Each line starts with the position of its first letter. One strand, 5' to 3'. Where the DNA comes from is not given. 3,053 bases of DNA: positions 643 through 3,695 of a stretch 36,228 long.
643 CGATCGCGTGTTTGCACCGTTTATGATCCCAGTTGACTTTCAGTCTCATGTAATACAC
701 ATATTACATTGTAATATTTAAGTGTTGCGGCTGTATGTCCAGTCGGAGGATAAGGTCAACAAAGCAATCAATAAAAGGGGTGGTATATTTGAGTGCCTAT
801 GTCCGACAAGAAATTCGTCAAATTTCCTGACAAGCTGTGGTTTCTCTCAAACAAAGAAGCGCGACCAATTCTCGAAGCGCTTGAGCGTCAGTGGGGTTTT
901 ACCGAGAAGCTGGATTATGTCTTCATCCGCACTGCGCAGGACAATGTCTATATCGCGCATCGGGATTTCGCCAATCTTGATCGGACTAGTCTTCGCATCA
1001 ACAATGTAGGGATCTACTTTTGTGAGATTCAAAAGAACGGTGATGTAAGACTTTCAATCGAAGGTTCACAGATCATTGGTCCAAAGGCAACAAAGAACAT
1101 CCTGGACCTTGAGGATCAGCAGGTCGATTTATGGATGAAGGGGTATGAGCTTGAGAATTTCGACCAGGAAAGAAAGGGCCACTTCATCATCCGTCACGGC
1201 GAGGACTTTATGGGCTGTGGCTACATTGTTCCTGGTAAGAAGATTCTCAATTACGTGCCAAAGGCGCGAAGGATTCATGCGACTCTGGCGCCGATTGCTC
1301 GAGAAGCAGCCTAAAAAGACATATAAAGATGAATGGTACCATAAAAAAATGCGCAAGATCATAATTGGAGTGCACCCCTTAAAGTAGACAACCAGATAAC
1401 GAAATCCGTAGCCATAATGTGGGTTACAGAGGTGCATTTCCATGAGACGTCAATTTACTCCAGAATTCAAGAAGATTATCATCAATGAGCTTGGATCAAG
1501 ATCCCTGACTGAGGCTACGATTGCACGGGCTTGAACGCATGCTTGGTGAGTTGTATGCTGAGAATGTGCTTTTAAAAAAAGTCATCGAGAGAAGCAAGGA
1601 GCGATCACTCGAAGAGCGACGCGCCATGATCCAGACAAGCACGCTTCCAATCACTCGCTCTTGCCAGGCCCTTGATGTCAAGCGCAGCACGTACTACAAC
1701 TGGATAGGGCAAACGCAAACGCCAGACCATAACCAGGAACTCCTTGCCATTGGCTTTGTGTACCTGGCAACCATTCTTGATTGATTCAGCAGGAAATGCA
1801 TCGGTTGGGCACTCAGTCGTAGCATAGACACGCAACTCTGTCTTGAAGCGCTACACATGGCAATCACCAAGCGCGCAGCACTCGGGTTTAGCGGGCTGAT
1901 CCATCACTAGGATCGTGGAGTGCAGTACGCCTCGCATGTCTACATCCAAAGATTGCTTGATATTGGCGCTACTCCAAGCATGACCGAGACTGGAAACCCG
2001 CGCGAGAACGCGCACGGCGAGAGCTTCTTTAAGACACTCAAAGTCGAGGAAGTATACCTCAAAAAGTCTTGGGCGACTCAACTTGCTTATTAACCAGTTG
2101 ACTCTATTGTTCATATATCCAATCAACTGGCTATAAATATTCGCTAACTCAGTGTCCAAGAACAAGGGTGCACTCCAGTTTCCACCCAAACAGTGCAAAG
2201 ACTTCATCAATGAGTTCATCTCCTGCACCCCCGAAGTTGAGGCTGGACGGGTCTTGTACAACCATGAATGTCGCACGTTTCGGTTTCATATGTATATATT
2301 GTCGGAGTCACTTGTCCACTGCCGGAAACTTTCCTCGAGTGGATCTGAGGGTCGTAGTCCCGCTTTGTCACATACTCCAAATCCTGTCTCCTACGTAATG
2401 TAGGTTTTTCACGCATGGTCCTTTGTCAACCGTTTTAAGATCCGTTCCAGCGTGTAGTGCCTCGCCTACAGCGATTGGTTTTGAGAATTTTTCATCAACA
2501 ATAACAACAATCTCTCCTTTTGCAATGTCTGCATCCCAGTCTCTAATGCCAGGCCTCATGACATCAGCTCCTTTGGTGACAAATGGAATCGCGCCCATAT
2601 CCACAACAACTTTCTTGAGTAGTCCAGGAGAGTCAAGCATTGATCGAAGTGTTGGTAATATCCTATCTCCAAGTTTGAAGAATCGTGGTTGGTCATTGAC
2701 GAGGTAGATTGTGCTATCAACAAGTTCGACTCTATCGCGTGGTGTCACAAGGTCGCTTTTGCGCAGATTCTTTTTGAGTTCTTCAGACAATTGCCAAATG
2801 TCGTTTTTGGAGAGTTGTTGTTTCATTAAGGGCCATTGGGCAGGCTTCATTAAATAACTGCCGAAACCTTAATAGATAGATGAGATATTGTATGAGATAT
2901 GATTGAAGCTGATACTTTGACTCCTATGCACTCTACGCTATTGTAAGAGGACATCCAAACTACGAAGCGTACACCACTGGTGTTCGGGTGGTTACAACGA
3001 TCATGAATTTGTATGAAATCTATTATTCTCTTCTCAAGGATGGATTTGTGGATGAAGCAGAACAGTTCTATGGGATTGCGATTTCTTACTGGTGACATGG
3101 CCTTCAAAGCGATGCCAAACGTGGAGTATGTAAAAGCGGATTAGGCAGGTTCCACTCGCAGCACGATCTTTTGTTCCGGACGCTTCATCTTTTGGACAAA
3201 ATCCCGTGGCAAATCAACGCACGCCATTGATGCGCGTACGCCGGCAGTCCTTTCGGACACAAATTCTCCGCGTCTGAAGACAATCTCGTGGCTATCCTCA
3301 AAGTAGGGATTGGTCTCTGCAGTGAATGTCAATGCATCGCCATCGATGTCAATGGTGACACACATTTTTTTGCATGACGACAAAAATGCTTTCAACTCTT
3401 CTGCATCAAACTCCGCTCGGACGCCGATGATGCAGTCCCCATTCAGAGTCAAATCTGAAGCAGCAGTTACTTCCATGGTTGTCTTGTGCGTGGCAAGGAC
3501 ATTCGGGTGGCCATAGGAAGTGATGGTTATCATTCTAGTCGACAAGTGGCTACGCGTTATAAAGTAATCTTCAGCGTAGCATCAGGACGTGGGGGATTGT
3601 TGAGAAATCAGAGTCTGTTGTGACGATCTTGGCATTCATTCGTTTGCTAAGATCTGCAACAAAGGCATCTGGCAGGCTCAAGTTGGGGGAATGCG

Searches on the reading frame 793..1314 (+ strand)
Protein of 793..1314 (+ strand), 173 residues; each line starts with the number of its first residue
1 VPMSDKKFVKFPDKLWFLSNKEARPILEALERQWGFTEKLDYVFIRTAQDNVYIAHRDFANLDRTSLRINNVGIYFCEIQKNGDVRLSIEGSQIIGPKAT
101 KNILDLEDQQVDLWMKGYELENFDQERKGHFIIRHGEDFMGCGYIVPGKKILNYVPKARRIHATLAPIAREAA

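Call 40: search_protein_families(library=pfam, proteins=[window:793-1314:+], max_evalue=0.001)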
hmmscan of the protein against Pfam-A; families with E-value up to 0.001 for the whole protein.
window:793-1314:+ (173 aa): 1 family
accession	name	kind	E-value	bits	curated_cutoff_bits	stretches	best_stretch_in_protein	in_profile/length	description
PF13636.12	Methyltranf_PUA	-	9.4e-05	22.8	27.6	1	114-161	4-49/49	RNA-binding PUA-like domain of methyltransferase RsmF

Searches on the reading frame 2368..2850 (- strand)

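Call 40: search_protein_families(library=pfam, proteins=[window:2368-2850:-], max_evalue=0.001)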
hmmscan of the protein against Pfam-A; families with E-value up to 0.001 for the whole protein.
window:2368-2850:- (160 aa): 2 families
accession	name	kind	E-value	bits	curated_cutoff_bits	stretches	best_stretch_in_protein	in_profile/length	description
PF01472.26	PUA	-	2e-19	69.8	24.8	1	79-152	1-73/74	PUA domain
PF09183.16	DUF1947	-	1.5e-05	25.5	22.5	1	13-72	5-63/65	Domain of unknown function (DUF1947)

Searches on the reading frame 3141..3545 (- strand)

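Call 40: search_protein_families(library=pfam, proteins=[window:3141-3545:-], max_evalue=0.001)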
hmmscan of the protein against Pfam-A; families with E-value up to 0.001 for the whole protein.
window:3141-3545:- (134 aa): 1 family
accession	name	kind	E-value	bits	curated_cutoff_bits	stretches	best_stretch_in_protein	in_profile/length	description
PF04027.18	DUF371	-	1.2e-27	96.9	25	1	8-131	1-130/133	Domain of unknown function (DUF371)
